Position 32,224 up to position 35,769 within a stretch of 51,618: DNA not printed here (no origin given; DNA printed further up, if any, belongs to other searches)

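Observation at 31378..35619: ArsR / rhodanese / single-chain FeS-plus-molybdopterin oxidoreductase with no Tat signal or membrane subunit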

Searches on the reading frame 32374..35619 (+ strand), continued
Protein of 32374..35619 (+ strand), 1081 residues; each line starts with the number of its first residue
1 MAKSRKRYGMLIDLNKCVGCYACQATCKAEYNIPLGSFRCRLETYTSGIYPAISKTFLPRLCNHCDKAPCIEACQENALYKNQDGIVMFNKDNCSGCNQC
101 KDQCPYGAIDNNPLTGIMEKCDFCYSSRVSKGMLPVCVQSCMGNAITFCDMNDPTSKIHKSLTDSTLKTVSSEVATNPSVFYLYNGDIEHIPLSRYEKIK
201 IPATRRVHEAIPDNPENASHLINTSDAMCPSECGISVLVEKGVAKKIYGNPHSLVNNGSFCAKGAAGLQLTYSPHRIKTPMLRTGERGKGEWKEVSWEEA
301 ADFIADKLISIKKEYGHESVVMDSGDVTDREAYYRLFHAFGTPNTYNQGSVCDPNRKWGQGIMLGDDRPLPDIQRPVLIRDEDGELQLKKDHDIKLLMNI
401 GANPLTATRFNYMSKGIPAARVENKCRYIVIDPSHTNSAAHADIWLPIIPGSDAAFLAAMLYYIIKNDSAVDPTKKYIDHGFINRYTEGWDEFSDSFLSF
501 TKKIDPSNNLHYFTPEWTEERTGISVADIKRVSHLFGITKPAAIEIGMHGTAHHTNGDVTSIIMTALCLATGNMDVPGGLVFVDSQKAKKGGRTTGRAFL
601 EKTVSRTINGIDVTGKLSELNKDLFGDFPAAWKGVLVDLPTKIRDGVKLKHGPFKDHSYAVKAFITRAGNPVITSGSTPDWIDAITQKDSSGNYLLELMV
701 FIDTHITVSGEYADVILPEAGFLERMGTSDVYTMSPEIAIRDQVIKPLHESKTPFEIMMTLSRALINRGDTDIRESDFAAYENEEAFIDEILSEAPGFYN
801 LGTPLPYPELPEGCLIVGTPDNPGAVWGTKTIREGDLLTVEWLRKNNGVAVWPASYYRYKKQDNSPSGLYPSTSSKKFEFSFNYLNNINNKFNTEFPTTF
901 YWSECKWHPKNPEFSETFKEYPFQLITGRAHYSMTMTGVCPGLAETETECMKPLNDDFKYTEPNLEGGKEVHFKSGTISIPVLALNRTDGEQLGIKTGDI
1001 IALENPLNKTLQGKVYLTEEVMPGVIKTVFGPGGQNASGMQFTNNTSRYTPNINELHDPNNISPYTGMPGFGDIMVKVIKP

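Call 28: search_protein_families(library=ncbifam, proteins=[P0122, P0124, P0125, P0126, P0128, P0129, P0131, P0133, P0139, P0144], max_evalue=1e-20)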
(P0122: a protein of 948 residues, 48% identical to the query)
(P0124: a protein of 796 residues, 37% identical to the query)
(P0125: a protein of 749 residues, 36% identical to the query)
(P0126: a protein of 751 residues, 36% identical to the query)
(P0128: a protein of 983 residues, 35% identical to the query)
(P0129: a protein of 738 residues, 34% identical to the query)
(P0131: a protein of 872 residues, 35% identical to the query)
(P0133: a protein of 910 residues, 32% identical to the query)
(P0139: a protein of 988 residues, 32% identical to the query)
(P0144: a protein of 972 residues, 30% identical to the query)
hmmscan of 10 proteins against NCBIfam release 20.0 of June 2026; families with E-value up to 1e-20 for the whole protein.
P0122 (948 aa): 13 families
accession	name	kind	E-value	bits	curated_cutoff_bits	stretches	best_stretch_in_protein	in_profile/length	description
NF012032.0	PRK15488.1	equivalog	1.9e-69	234.5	694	1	1-593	1-527/759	thiosulfate reductase PhsA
TIGR02166.1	dmsA_ynfE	subfamily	5e-57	193.5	777.7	1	3-154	1-154/794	DMSO/selenate family reductase complex A subunit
TIGR01591.1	Fdh-alpha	equivalog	2.3e-49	168.1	666.25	1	56-408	5-318/672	formate dehydrogenase subunit alpha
TIGR03479.1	DMSO_red_II_alp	subfamily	1.7e-46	158.8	984.75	1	5-296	1-296/913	molybdopterin-dependent oxidoreductase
NF011566.1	PRK14990.1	exception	2.7e-39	134.8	1600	1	3-407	14-417/814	dimethylsulfoxide reductase subunit A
NF041884.1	selenate_YnfF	exception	1.9e-36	125.3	1650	1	3-407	1-397/798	selenate/tellurate reductase subunit YnfF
NF041714.1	arsenate_red_ArrA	equivalog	1.8e-35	122.3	1600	1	1-597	1-571/848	arsenate respiratory reductase molybdopterin-containing subunit ArrA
NF041885.1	selenate_YnfE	exception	1.2e-34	119.3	1675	0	3-151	3-155/805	selenate/tellurate reductase subunit YnfE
NF041783.2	mnquin_red_QrcB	equivalog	3.6e-27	94.8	440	0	42-296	45-281/695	menaquinone reductase molybdopterin-binding-like subunit QrcB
NF047855.1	AssmNtatRedNasC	equivalog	6.9e-24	84.1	1100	0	46-161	17-131/708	assimilatory nitrate reductase catalytic subunit NasC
TIGR00509.1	bisC_fam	subfamily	6.9e-24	84.1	1017.55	0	64-594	8-511/772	molybdopterin guanine dinucleotide-containing S/N-oxide reductase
TIGR01553.1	formate-DH-alph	equivalog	1.2e-23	82.9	814.2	0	2-140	1-140/1009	formate dehydrogenase-N subunit alpha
NF011682.0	PRK15102.1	equivalog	1.1e-22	80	909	0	1-593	2-568/829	trimethylamine-N-oxide reductase TorA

P0124 (796 aa): 17 families
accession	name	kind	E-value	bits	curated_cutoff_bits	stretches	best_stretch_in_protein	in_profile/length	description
NF012032.0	PRK15488.1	equivalog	8e-78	262.2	694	1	25-544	42-526/759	thiosulfate reductase PhsA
TIGR02166.1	dmsA_ynfE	subfamily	1.4e-61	208.6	777.7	1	18-778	36-783/794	DMSO/selenate family reductase complex A subunit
TIGR01591.1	Fdh-alpha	equivalog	5.3e-57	193.3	666.25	1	29-541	1-474/672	formate dehydrogenase subunit alpha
NF047855.1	AssmNtatRedNasC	equivalog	8.2e-42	143.4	1100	1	21-364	15-336/708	assimilatory nitrate reductase catalytic subunit NasC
NF041885.1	selenate_YnfE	exception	1.3e-41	142.3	1675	1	30-778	52-794/805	selenate/tellurate reductase subunit YnfE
NF041884.1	selenate_YnfF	exception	2.8e-39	134.7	1650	1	30-782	50-791/798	selenate/tellurate reductase subunit YnfF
TIGR03479.1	DMSO_red_II_alp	subfamily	7.6e-37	126.8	984.75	0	27-269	59-297/913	molybdopterin-dependent oxidoreductase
NF011566.1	PRK14990.1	exception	3.3e-36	124.6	1600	1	24-374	56-421/814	dimethylsulfoxide reductase subunit A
NF041783.2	mnquin_red_QrcB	equivalog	2.5e-34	118.5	440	0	25-117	51-141/695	menaquinone reductase molybdopterin-binding-like subunit QrcB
NF041714.1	arsenate_red_ArrA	equivalog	2.8e-34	118.4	1600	1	26-532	50-553/848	arsenate respiratory reductase molybdopterin-containing subunit ArrA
TIGR00509.1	bisC_fam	subfamily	4.5e-32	111.2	1017.55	1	223-789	202-753/772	molybdopterin guanine dinucleotide-containing S/N-oxide reductase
NF011567.1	PRK14991.1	equivalog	6.5e-32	110.2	1750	0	659-749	873-961/1022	tetrathionate reductase subunit TtrA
NF010055.0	PRK13532.1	equivalog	8e-28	97.1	904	0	28-273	44-282/830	nitrate reductase catalytic subunit NapA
NF041323.1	Nitr_red_NasA_Halo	equivalog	2.6e-27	95.7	1000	1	34-613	3-525/673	assimilatory nitrate reductase NasA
TIGR01553.1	formate-DH-alph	equivalog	1.7e-26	92.3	814.2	0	22-115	40-139/1009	formate dehydrogenase-N subunit alpha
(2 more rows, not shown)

P0125 (749 aa): 13 families
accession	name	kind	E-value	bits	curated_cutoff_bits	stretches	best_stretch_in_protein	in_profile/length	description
NF012032.0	PRK15488.1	equivalog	2.3e-64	217.7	694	1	1-517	50-530/759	thiosulfate reductase PhsA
TIGR01591.1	Fdh-alpha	equivalog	1.9e-52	178.3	666.25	1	2-515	6-479/672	formate dehydrogenase subunit alpha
TIGR02166.1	dmsA_ynfE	subfamily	1.1e-50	172.5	777.7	1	34-343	89-396/794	DMSO/selenate family reductase complex A subunit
NF041884.1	selenate_YnfF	exception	2.1e-41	141.7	1650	1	44-343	100-396/798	selenate/tellurate reductase subunit YnfF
NF041885.1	selenate_YnfE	exception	1e-38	132.8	1675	1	45-343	104-403/805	selenate/tellurate reductase subunit YnfE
NF011566.1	PRK14990.1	exception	1.1e-35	122.9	1600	1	37-343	107-416/814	dimethylsulfoxide reductase subunit A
TIGR03479.1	DMSO_red_II_alp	subfamily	8.2e-35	120.1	984.75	0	34-235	105-294/913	molybdopterin-dependent oxidoreductase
NF047855.1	AssmNtatRedNasC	equivalog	2.3e-33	115.5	1100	1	24-338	52-336/708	assimilatory nitrate reductase catalytic subunit NasC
TIGR00509.1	bisC_fam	subfamily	1.8e-30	105.9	1017.55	0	162-343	166-342/772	molybdopterin guanine dinucleotide-containing S/N-oxide reductase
NF041323.1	Nitr_red_NasA_Halo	equivalog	3.7e-30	105.1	1000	1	2-340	3-307/673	assimilatory nitrate reductase NasA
NF041714.1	arsenate_red_ArrA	equivalog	6.5e-24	84.1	1600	1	15-478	71-529/848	arsenate respiratory reductase molybdopterin-containing subunit ArrA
TIGR01553.1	formate-DH-alph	equivalog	8.5e-23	80.1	814.2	0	2-84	52-139/1009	formate dehydrogenase-N subunit alpha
NF041783.2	mnquin_red_QrcB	equivalog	3.3e-22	78.4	440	0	1-98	59-150/695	menaquinone reductase molybdopterin-binding-like subunit QrcB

P0126 (751 aa): 16 families
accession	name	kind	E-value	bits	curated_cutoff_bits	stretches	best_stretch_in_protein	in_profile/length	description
NF012032.0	PRK15488.1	equivalog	3.6e-67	227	694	1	5-737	42-746/759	thiosulfate reductase PhsA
TIGR01591.1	Fdh-alpha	equivalog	1.5e-64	218.3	666.25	1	9-700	1-637/672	formate dehydrogenase subunit alpha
TIGR02166.1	dmsA_ynfE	subfamily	7.9e-46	156.5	777.7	1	56-354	100-397/794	DMSO/selenate family reductase complex A subunit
NF047855.1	AssmNtatRedNasC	equivalog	9e-43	146.5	1100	1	5-349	19-337/708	assimilatory nitrate reductase catalytic subunit NasC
NF041884.1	selenate_YnfF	exception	8.8e-35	119.8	1650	1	57-726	102-774/798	selenate/tellurate reductase subunit YnfF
NF041323.1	Nitr_red_NasA_Halo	equivalog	5.9e-33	114.3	1000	1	14-524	3-469/673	assimilatory nitrate reductase NasA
NF041885.1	selenate_YnfE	exception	1.6e-32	112.2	1675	0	174-353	218-403/805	selenate/tellurate reductase subunit YnfE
TIGR03479.1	DMSO_red_II_alp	subfamily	4.6e-29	101.1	984.75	0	44-248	104-296/913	molybdopterin-dependent oxidoreductase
NF011566.1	PRK14990.1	exception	9.9e-29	99.9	1600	0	174-353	231-416/814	dimethylsulfoxide reductase subunit A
TIGR00509.1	bisC_fam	subfamily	2.3e-28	98.9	1017.55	1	174-701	167-702/772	molybdopterin guanine dinucleotide-containing S/N-oxide reductase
NF041783.2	mnquin_red_QrcB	equivalog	1.3e-26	93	440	0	7-97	53-141/695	menaquinone reductase molybdopterin-binding-like subunit QrcB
NF041714.1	arsenate_red_ArrA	equivalog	1.7e-23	82.7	1600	1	7-356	51-401/848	arsenate respiratory reductase molybdopterin-containing subunit ArrA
NF011682.0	PRK15102.1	equivalog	5e-23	81.1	909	0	201-552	253-592/829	trimethylamine-N-oxide reductase TorA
TIGR01553.1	formate-DH-alph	equivalog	2.8e-22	78.4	814.2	0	8-96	46-140/1009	formate dehydrogenase-N subunit alpha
TIGR02164.1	torA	equivalog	6.1e-22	77.5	1465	0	200-551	248-587/824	trimethylamine-N-oxide reductase TorA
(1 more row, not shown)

P0128 (983 aa): 31 families (the best 25 are shown)
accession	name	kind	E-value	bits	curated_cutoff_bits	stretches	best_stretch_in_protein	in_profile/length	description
TIGR01591.1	Fdh-alpha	equivalog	4.8e-91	305.8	666.25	2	529-937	239-644/672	formate dehydrogenase subunit alpha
NF012032.0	PRK15488.1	equivalog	4.7e-89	299.3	694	2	221-468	40-283/759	thiosulfate reductase PhsA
TIGR03479.1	DMSO_red_II_alp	subfamily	1.7e-83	281.2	984.75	1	222-768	55-646/913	molybdopterin-dependent oxidoreductase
TIGR02166.1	dmsA_ynfE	subfamily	6.9e-76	255.9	777.7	2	218-467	38-300/794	DMSO/selenate family reductase complex A subunit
NF047855.1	AssmNtatRedNasC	equivalog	3.3e-58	197.5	1100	2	217-468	13-265/708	assimilatory nitrate reductase catalytic subunit NasC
NF041884.1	selenate_YnfF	exception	1.3e-54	185.4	1650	1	218-466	39-299/798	selenate/tellurate reductase subunit YnfF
TIGR01553.1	formate-DH-alph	equivalog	4.9e-52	176.9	814.2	1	223-609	43-441/1009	formate dehydrogenase-N subunit alpha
NF041513.1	formate_DH_Act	exception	4.7e-48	163.7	1400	1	215-475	33-304/1067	formate dehydrogenase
NF011566.1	PRK14990.1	exception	1.7e-47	162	1600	1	220-466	54-319/814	dimethylsulfoxide reductase subunit A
NF041885.1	selenate_YnfE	exception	3.7e-47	160.7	1675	1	218-466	42-306/805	selenate/tellurate reductase subunit YnfE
NF011569.0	PRK14993.1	equivalog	2.5e-46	158.1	416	1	3-183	42-223/244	tetrathionate reductase subunit TtrB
NF041714.1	arsenate_red_ArrA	equivalog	4.2e-45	154.2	1600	1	220-468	46-298/848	arsenate respiratory reductase molybdopterin-containing subunit ArrA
NF041715.1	arsenate_red_ArrB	equivalog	2e-44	151.9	450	1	5-112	3-109/233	arsenate respiratory reductase iron-sulfur subunit ArrB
NF045797.1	DsrO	equivalog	1.3e-41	142.5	200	1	2-182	41-234/235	sulfate reduction electron transfer complex DsrMKJOP subunit DsrO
NF041783.2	mnquin_red_QrcB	equivalog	4.5e-41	140.8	440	1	210-457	41-283/695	menaquinone reductase molybdopterin-binding-like subunit QrcB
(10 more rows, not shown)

P0129 (738 aa): 17 families
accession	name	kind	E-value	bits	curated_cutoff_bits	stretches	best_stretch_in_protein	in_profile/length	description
NF012032.0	PRK15488.1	equivalog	3.7e-72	243.5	694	1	2-530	28-529/759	thiosulfate reductase PhsA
TIGR01591.1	Fdh-alpha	equivalog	6.3e-59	199.7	666.25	1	20-694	1-641/672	formate dehydrogenase subunit alpha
NF047855.1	AssmNtatRedNasC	equivalog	1.2e-39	136.2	1100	1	17-342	20-325/708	assimilatory nitrate reductase catalytic subunit NasC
TIGR02166.1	dmsA_ynfE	subfamily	5e-36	124.1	777.7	1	20-358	47-396/794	DMSO/selenate family reductase complex A subunit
NF041783.2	mnquin_red_QrcB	equivalog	4.2e-35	121.1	440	0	18-108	53-141/695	menaquinone reductase molybdopterin-binding-like subunit QrcB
TIGR03479.1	DMSO_red_II_alp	subfamily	1.5e-33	115.9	984.75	0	55-266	104-303/913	molybdopterin-dependent oxidoreductase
TIGR01553.1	formate-DH-alph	equivalog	4.8e-31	107.4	814.2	0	184-270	220-304/1009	formate dehydrogenase-N subunit alpha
NF041885.1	selenate_YnfE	exception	2e-26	92.1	1675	0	185-358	218-403/805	selenate/tellurate reductase subunit YnfE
NF041884.1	selenate_YnfF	exception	1.1e-24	86.3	1650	0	53-358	87-396/798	selenate/tellurate reductase subunit YnfF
NF010055.0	PRK13532.1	equivalog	1.3e-24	86.5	904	0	21-271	46-292/830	nitrate reductase catalytic subunit NapA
NF041714.1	arsenate_red_ArrA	equivalog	2.9e-24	85.3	1600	1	16-495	49-532/848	arsenate respiratory reductase molybdopterin-containing subunit ArrA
NF011566.1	PRK14990.1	exception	6.1e-24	84.1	1600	0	54-358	102-416/814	dimethylsulfoxide reductase subunit A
TIGR01706.1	NAPA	equivalog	1.1e-23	83.6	930.55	0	21-271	46-292/830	periplasmic nitrate reductase subunit alpha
TIGR00509.1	bisC_fam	subfamily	7.3e-23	80.7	1017.55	0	210-534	198-516/772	molybdopterin guanine dinucleotide-containing S/N-oxide reductase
NF011567.1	PRK14991.1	equivalog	1e-22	79.8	1750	0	52-100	137-185/1022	tetrathionate reductase subunit TtrA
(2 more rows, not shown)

P0131 (872 aa): 23 families
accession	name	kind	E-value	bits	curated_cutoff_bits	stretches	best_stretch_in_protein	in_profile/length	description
TIGR03479.1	DMSO_red_II_alp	subfamily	2.6e-64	217.7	984.75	1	255-643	63-465/913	molybdopterin-dependent oxidoreductase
NF012032.0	PRK15488.1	equivalog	2.5e-48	164.6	694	1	247-495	40-281/759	thiosulfate reductase PhsA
TIGR01591.1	Fdh-alpha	equivalog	6e-48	163.4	666.25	1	254-493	2-236/672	formate dehydrogenase subunit alpha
NF011569.0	PRK14993.1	equivalog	6.5e-48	163.3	416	1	10-213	21-225/244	tetrathionate reductase subunit TtrB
TIGR02166.1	dmsA_ynfE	subfamily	7.1e-44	150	777.7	1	245-494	39-298/794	DMSO/selenate family reductase complex A subunit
TIGR03149.1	cyt_nit_nrfC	equivalog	5.1e-40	137.2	377.6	1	15-207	23-213/225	cytochrome c nitrite reductase Fe-S protein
NF045797.1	DsrO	equivalog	1.6e-39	135.8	200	1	21-210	33-234/235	sulfate reduction electron transfer complex DsrMKJOP subunit DsrO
NF041715.1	arsenate_red_ArrB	equivalog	5.6e-38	130.8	450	1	31-139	2-109/233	arsenate respiratory reductase iron-sulfur subunit ArrB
NF041885.1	selenate_YnfE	exception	2e-37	128.5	1675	1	245-494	43-305/805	selenate/tellurate reductase subunit YnfE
NF042978.1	EthbenzDh_ebdA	equivalog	2.4e-37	128.2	2000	1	258-641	88-477/977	ethylbenzene dehydrogenase subunit alpha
NF011566.1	PRK14990.1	exception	3.1e-35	121.4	1600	1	244-494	52-318/814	dimethylsulfoxide reductase subunit A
NF041884.1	selenate_YnfF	exception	1.1e-34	119.5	1650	1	243-494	38-298/798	selenate/tellurate reductase subunit YnfF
TIGR03478.1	DMSO_red_II_bet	subfamily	2e-34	119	480.7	1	72-214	116-257/321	DMSO reductase family type II enzyme, iron-sulfur subunit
TIGR01553.1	formate-DH-alph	equivalog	1.1e-33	116.1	814.2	0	251-343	45-142/1009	formate dehydrogenase-N subunit alpha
NF041513.1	formate_DH_Act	exception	1.1e-33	116.1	1400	0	247-342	39-132/1067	formate dehydrogenase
NF041714.1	arsenate_red_ArrA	equivalog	7e-30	103.8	1600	1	249-496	49-297/848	arsenate respiratory reductase molybdopterin-containing subunit ArrA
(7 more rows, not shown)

P0133 (910 aa): 27 families (the best 25 are shown)
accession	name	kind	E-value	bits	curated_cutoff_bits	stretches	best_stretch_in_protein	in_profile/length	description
NF012032.0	PRK15488.1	equivalog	2.8e-111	372.8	694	1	198-668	43-507/759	thiosulfate reductase PhsA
TIGR02166.1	dmsA_ynfE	subfamily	4.8e-76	256.4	777.7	2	204-459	51-304/794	DMSO/selenate family reductase complex A subunit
TIGR01591.1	Fdh-alpha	equivalog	2.6e-66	224.1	666.25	1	201-861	1-637/672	formate dehydrogenase subunit alpha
NF041783.2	mnquin_red_QrcB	equivalog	4.6e-53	180.4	440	1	198-730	52-542/695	menaquinone reductase molybdopterin-binding-like subunit QrcB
NF041714.1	arsenate_red_ArrA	equivalog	7.6e-53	179.8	1600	1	192-460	44-302/848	arsenate respiratory reductase molybdopterin-containing subunit ArrA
TIGR03479.1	DMSO_red_II_alp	subfamily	5.2e-51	173.7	984.75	1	253-449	103-302/913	molybdopterin-dependent oxidoreductase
NF041885.1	selenate_YnfE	exception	2.1e-48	164.8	1675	1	252-689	90-565/805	selenate/tellurate reductase subunit YnfE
NF041884.1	selenate_YnfF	exception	4.2e-48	163.9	1650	1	252-653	87-520/798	selenate/tellurate reductase subunit YnfF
NF011567.1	PRK14991.1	equivalog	1.1e-47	162.5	1750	0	201-450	76-370/1022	tetrathionate reductase subunit TtrA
NF011566.1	PRK14990.1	exception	1.2e-46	159.1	1600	1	365-866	227-771/814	dimethylsulfoxide reductase subunit A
NF047855.1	AssmNtatRedNasC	equivalog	7.1e-44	150.2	1100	1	250-522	57-334/708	assimilatory nitrate reductase catalytic subunit NasC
TIGR00509.1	bisC_fam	subfamily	1e-38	133.1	1017.55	1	369-532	167-342/772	molybdopterin guanine dinucleotide-containing S/N-oxide reductase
TIGR02951.1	DMSO_dmsB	equivalog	1.2e-38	132.7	214.1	1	6-150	3-154/161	DMSO/selenate family reductase complex B subunit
TIGR03149.1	cyt_nit_nrfC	equivalog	2.9e-32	111.8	377.6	1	4-153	38-188/225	cytochrome c nitrite reductase Fe-S protein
NF041715.1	arsenate_red_ArrB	equivalog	3.6e-30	105.2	450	1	4-113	2-109/233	arsenate respiratory reductase iron-sulfur subunit ArrB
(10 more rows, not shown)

P0139 (988 aa): 31 families (the best 25 are shown)
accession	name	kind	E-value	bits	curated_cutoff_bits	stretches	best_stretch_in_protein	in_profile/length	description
TIGR01591.1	Fdh-alpha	equivalog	2.5e-98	329.9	666.25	1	242-566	3-318/672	formate dehydrogenase subunit alpha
NF012032.0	PRK15488.1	equivalog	2.7e-90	303.4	694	1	240-593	46-388/759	thiosulfate reductase PhsA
TIGR02166.1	dmsA_ynfE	subfamily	2.8e-76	257.2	777.7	1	230-606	37-435/794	DMSO/selenate family reductase complex A subunit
NF047855.1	AssmNtatRedNasC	equivalog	7.1e-67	226.2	1100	1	225-570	8-347/708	assimilatory nitrate reductase catalytic subunit NasC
TIGR03479.1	DMSO_red_II_alp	subfamily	7.2e-66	222.9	984.75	1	242-480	63-303/913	molybdopterin-dependent oxidoreductase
NF041885.1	selenate_YnfE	exception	3.9e-55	187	1675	1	230-565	41-404/805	selenate/tellurate reductase subunit YnfE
NF041884.1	selenate_YnfF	exception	1.2e-54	185.5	1650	1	232-565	40-397/798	selenate/tellurate reductase subunit YnfF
TIGR01553.1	formate-DH-alph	equivalog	8.7e-49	166.1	814.2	1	241-481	55-301/1009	formate dehydrogenase-N subunit alpha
NF011566.1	PRK14990.1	exception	2.6e-48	164.7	1600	1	245-566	67-418/814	dimethylsulfoxide reductase subunit A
NF010055.0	PRK13532.1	equivalog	9.5e-47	159.7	904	1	233-482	38-289/830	nitrate reductase catalytic subunit NapA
TIGR00509.1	bisC_fam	subfamily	1.5e-46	159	1017.55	1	299-566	62-344/772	molybdopterin guanine dinucleotide-containing S/N-oxide reductase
NF041783.2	mnquin_red_QrcB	equivalog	1.3e-44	152.5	440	1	238-666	53-460/695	menaquinone reductase molybdopterin-binding-like subunit QrcB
TIGR01706.1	NAPA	equivalog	2.7e-44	151.7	930.55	1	240-483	45-290/830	periplasmic nitrate reductase subunit alpha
NF041714.1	arsenate_red_ArrA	equivalog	3.8e-43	147.7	1600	1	236-661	49-519/848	arsenate respiratory reductase molybdopterin-containing subunit ArrA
NF041323.1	Nitr_red_NasA_Halo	equivalog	5.5e-43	147.5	1000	1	260-566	20-312/673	assimilatory nitrate reductase NasA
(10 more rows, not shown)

P0144 (972 aa): 20 families
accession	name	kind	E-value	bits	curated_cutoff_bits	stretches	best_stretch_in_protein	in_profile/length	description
TIGR01591.1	Fdh-alpha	equivalog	2.6e-75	253.9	666.25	1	258-747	2-482/672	formate dehydrogenase subunit alpha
NF012032.0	PRK15488.1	equivalog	8.9e-61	205.8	694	1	246-745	35-531/759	thiosulfate reductase PhsA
NF047855.1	AssmNtatRedNasC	equivalog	5.9e-57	193.4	1100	1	251-578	17-337/708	assimilatory nitrate reductase catalytic subunit NasC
TIGR02166.1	dmsA_ynfE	subfamily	1.8e-51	175.1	777.7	1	241-509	31-305/794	DMSO/selenate family reductase complex A subunit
TIGR03479.1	DMSO_red_II_alp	subfamily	3.2e-35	121.5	984.75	1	261-501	65-305/913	molybdopterin-dependent oxidoreductase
NF045797.1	DsrO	equivalog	1.4e-30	106.5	200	1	20-196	32-219/235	sulfate reduction electron transfer complex DsrMKJOP subunit DsrO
NF041715.1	arsenate_red_ArrB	equivalog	1.5e-30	106.4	450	0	31-136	2-107/233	arsenate respiratory reductase iron-sulfur subunit ArrB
NF011569.0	PRK14993.1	equivalog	7.3e-28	97.6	416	1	24-194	36-203/244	tetrathionate reductase subunit TtrB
TIGR00509.1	bisC_fam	subfamily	1.1e-27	96.7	1017.55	0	274-582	11-342/772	molybdopterin guanine dinucleotide-containing S/N-oxide reductase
TIGR03478.1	DMSO_red_II_bet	subfamily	7.9e-27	94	480.7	1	66-208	111-248/321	DMSO reductase family type II enzyme, iron-sulfur subunit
TIGR01553.1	formate-DH-alph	equivalog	3.4e-26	91.3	814.2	0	254-504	44-305/1009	formate dehydrogenase-N subunit alpha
TIGR02951.1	DMSO_dmsB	equivalog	5.6e-26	91.5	214.1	1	32-182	2-156/161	DMSO/selenate family reductase complex B subunit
NF041884.1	selenate_YnfF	exception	1.7e-25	89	1650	1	246-509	37-305/798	selenate/tellurate reductase subunit YnfF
TIGR03149.1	cyt_nit_nrfC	equivalog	2.6e-25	89.1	377.6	1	24-195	31-200/225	cytochrome c nitrite reductase Fe-S protein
NF041885.1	selenate_YnfE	exception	5.2e-25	87.4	1675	1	233-509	27-312/805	selenate/tellurate reductase subunit YnfE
NF011566.1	PRK14990.1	exception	1.8e-21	75.9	1600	0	247-509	51-325/814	dimethylsulfoxide reductase subunit A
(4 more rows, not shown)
